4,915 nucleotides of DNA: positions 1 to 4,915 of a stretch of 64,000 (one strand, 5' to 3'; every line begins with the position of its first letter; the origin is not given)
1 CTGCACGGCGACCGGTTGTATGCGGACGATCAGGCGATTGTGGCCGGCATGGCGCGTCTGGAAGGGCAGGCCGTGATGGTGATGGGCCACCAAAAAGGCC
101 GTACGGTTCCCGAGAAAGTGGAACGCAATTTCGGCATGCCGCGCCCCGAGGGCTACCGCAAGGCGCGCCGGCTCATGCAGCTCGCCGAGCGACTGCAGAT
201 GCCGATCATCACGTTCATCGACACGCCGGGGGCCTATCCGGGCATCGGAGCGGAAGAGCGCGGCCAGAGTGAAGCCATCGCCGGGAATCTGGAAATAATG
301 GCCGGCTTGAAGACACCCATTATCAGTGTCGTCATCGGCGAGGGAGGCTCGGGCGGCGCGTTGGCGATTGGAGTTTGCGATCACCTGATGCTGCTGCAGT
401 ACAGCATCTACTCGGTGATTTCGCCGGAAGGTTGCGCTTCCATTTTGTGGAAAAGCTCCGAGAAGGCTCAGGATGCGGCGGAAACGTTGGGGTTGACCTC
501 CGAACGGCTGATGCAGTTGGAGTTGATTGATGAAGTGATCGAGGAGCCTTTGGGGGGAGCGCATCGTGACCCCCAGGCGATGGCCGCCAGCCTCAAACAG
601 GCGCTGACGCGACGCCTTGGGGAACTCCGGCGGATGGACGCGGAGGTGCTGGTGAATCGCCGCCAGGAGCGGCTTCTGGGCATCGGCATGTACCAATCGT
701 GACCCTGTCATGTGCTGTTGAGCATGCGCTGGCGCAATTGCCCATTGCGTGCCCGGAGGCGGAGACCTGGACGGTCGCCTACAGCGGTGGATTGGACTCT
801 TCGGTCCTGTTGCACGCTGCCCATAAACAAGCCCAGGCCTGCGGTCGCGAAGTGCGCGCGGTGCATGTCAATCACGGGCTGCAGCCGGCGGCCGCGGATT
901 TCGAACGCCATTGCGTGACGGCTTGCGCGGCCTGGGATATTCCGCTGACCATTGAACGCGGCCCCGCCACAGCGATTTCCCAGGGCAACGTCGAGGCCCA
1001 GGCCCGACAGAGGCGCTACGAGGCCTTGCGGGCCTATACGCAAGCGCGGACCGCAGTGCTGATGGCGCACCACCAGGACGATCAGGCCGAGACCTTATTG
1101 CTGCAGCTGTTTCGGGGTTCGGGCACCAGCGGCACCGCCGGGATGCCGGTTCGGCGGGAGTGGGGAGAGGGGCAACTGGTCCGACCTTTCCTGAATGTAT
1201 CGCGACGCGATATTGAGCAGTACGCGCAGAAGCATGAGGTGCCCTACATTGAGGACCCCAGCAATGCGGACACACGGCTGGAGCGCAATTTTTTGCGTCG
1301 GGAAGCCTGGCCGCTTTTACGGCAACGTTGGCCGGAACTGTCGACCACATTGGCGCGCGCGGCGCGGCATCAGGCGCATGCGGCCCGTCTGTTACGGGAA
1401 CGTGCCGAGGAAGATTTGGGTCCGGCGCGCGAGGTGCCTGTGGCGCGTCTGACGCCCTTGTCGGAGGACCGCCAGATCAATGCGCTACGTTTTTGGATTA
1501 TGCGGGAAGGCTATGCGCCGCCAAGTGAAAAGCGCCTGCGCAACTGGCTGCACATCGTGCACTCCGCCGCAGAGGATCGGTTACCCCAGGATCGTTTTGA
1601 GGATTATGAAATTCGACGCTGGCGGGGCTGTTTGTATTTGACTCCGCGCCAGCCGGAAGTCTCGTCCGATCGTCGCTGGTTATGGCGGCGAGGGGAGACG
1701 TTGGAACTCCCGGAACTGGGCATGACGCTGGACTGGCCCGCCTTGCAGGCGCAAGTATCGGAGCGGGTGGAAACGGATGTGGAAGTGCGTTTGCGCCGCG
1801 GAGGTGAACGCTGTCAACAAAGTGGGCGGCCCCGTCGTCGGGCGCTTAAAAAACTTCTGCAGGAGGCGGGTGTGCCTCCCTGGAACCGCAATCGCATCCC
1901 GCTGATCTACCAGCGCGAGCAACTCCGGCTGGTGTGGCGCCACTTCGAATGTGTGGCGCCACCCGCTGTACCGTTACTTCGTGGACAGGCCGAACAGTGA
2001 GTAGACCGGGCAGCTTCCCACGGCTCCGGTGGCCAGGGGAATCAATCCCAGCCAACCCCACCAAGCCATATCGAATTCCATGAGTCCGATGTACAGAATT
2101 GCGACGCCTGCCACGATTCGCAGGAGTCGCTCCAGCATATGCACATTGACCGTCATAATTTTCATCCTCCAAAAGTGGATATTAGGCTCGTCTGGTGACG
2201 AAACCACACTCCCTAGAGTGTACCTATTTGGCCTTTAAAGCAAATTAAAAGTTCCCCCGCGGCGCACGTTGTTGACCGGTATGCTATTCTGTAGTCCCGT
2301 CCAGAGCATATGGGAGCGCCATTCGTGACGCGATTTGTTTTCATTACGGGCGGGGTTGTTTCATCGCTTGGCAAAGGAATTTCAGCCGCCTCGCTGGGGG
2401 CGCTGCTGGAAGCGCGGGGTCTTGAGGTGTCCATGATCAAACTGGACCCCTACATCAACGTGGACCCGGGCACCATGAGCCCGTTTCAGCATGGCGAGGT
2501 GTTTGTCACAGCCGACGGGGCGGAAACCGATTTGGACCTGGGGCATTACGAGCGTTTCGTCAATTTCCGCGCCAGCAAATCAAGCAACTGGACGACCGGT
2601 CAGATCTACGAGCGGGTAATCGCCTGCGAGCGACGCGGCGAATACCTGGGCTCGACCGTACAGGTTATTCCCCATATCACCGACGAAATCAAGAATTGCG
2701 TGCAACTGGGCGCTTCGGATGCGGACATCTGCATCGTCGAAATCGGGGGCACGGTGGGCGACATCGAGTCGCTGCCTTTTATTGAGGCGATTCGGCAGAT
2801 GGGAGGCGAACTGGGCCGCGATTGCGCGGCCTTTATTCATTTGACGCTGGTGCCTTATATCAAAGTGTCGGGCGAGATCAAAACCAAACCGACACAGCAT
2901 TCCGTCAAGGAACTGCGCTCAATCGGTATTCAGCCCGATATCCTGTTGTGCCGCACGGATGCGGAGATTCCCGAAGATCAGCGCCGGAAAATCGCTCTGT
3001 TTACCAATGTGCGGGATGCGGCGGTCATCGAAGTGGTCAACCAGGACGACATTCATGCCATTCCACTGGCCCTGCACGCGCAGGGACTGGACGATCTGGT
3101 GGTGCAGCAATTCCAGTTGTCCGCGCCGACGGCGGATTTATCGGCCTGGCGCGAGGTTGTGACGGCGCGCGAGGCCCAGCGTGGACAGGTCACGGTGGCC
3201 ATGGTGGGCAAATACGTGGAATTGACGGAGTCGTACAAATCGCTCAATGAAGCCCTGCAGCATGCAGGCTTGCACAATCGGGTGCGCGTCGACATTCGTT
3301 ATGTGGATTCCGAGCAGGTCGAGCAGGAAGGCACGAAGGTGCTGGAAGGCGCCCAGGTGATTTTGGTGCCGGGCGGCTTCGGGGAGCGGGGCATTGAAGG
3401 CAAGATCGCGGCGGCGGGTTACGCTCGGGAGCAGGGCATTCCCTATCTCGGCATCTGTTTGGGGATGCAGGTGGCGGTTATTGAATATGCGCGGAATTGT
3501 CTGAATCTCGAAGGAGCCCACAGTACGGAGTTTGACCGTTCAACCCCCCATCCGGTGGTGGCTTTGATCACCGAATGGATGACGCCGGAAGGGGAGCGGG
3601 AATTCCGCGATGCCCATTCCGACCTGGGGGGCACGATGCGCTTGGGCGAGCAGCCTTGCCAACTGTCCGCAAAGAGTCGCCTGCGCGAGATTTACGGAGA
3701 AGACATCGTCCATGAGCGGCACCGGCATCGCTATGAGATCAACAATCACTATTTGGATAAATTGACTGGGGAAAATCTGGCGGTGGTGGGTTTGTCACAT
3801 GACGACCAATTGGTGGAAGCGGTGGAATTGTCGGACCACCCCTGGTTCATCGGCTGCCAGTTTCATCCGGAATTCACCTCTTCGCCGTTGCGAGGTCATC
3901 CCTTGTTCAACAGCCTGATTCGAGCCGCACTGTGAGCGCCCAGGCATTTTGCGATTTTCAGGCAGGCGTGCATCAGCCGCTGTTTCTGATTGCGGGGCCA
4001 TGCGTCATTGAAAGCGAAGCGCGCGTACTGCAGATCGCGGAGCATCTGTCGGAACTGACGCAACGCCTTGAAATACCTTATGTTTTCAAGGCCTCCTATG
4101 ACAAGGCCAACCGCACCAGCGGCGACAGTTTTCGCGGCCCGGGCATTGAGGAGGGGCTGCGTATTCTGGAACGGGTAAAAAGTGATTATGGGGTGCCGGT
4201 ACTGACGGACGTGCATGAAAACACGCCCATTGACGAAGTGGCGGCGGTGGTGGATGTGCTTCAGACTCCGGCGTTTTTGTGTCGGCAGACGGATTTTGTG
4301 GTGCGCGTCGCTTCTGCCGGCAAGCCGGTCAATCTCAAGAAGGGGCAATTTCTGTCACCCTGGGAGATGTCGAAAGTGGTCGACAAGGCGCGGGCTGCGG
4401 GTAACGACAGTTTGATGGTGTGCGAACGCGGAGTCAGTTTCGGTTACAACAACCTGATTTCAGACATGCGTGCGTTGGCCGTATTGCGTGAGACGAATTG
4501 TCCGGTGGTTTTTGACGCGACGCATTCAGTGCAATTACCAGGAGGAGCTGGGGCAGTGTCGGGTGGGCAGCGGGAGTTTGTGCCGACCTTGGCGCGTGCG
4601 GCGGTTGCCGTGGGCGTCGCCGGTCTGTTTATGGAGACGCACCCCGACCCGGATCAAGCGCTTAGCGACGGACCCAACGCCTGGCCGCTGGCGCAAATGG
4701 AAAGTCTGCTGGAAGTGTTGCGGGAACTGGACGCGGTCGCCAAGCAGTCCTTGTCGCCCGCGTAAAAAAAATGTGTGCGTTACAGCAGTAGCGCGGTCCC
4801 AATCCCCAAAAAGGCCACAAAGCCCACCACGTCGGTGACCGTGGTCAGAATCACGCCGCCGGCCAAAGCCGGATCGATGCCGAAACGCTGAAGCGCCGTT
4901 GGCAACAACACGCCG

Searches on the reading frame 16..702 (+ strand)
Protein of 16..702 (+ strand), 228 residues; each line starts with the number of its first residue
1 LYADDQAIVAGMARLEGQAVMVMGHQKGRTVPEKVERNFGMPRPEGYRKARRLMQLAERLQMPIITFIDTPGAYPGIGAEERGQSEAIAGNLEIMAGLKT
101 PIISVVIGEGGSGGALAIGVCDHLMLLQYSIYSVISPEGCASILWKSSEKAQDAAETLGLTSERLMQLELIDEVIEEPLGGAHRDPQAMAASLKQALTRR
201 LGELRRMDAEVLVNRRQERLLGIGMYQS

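Call 24: search_protein_families(library=pfam, proteins=[window:16-702:+], max_evalue=0.00001)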
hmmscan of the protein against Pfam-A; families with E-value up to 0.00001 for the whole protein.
window:16-702:+ (228 aa): 2 families
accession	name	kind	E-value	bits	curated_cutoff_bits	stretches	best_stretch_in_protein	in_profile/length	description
PF03255.19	ACCA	-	1.7e-109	366.2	23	1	2-224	88-310/310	Acetyl co-enzyme A carboxylase carboxyltransferase-like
PF01039.27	Carboxyl_trans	-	1.3e-16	60.8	22.3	1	7-190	283-468/493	Carboxyl transferase domain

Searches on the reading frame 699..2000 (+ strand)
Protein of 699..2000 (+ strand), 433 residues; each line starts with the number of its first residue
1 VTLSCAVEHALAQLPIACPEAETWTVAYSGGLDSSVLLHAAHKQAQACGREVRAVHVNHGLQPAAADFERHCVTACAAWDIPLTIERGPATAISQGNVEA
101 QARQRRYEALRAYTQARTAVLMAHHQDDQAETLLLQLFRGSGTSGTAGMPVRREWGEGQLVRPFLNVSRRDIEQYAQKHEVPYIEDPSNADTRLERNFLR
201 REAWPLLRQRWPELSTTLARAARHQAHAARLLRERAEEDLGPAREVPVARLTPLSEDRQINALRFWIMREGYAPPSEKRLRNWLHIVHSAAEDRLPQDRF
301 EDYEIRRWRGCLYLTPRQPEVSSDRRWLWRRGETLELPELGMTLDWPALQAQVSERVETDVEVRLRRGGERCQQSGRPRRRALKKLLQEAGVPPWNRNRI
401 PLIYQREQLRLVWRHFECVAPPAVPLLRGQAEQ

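Call 24: search_protein_families(library=pfam, proteins=[window:699-2000:+], max_evalue=0.00001)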
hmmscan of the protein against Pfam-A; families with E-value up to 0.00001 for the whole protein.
window:699-2000:+ (433 aa): 4 families
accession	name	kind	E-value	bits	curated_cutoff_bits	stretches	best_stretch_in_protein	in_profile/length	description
PF01171.26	ATP_bind_3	-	3.2e-56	190.4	27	1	24-202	2-182/182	PP-loop family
PF11734.13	TilS_C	-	5.9e-18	64.5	22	1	361-412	1-52/74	TilS substrate C-terminal domain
PF09179.16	TilS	-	2.8e-12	47.1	21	1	248-313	3-67/67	TilS substrate binding domain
PF01507.26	PAPS_reduct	-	2.6e-06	28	22.5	1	25-184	3-157/175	Phosphoadenosine phosphosulfate reductase domain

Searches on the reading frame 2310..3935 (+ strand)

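Call 24: search_protein_families(library=pfam, proteins=[window:2310-3935:+], max_evalue=0.00001)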
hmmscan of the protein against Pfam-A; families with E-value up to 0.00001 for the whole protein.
window:2310-3935:+ (541 aa): 3 families
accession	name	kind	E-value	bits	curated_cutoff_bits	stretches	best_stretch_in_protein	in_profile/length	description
PF06418.20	CTP_synth_N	-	2.2e-122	408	26.1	1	8-270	1-265/265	CTP synthase N-terminus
PF00117.34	GATase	-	9.1e-39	133.5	22.8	1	305-538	2-189/190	Glutamine amidotransferase class-I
PF07722.19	Peptidase_C26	-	3.5e-10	40.5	20.5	1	371-521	100-219/219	Peptidase C26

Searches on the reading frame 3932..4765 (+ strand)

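Call 24: search_protein_families(library=pfam, proteins=[window:3932-4765:+], max_evalue=0.00001)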
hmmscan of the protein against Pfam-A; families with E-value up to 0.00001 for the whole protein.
window:3932-4765:+ (277 aa): 1 family
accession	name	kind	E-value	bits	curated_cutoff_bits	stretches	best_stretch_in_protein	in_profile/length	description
PF00793.26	DAHP_synth_1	-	4.6e-73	245.9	25.5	1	9-269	10-267/270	DAHP synthetase I family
